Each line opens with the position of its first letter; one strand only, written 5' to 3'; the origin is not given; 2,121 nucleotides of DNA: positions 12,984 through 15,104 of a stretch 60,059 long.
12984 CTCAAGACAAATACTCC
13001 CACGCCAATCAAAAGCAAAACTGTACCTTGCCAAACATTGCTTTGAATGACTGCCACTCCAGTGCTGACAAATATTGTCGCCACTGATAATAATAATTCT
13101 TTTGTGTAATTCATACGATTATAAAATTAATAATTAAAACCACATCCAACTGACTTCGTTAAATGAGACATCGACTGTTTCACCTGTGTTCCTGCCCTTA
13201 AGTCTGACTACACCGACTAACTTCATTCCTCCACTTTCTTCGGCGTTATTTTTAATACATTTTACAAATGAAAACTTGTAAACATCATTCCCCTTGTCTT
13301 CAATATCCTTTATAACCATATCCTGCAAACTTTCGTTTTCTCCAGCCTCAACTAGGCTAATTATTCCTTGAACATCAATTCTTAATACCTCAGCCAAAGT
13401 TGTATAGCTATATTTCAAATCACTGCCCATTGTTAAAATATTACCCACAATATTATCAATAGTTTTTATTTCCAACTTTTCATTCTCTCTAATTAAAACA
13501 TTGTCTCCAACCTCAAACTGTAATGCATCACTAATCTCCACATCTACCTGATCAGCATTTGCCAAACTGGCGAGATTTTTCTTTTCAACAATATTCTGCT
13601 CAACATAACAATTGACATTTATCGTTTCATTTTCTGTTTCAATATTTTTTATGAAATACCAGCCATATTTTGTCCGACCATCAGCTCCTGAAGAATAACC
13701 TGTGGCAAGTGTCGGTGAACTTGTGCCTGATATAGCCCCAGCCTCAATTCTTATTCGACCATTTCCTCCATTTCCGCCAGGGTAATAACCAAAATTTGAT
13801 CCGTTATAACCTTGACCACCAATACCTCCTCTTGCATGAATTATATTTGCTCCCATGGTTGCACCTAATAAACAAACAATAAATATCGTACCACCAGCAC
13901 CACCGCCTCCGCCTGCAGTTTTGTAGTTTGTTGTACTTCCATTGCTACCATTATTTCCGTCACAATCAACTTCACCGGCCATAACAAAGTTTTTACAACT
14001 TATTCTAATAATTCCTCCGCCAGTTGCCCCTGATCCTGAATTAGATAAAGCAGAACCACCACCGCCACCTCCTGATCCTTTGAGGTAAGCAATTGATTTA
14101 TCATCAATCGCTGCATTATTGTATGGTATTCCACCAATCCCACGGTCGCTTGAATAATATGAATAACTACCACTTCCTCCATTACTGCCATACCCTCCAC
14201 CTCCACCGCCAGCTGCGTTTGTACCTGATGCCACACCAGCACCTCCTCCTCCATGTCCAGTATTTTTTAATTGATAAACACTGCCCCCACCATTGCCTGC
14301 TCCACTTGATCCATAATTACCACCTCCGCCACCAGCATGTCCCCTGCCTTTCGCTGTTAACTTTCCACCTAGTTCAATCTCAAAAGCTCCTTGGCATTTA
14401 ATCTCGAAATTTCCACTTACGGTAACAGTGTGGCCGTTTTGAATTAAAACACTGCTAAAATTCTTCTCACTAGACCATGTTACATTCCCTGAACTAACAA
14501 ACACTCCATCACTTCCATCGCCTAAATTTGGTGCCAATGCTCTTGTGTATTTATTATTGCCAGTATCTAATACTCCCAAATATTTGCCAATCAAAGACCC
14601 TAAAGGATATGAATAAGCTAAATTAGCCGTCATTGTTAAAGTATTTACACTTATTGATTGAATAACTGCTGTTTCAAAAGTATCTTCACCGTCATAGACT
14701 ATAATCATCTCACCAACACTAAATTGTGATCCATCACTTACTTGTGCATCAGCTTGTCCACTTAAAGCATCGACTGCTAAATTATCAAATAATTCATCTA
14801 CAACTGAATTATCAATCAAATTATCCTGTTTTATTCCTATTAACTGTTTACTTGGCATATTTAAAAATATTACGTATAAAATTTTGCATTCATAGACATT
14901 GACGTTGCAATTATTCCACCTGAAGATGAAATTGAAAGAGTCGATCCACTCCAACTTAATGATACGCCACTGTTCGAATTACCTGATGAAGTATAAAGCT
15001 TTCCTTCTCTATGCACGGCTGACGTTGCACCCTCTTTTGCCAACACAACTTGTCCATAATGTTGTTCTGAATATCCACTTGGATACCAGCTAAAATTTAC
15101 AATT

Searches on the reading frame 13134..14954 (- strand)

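Call 10: search_protein_families(library=phrogs, proteins=[window:13134-14954:-], max_evalue=0.001)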
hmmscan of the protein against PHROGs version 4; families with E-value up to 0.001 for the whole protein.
window:13134-14954:- (606 aa): 1 family
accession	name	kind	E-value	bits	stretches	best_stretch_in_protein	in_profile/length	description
phrog_1082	-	tail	1.5e-09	37.2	1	59-122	588-652/1061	tail assembly protein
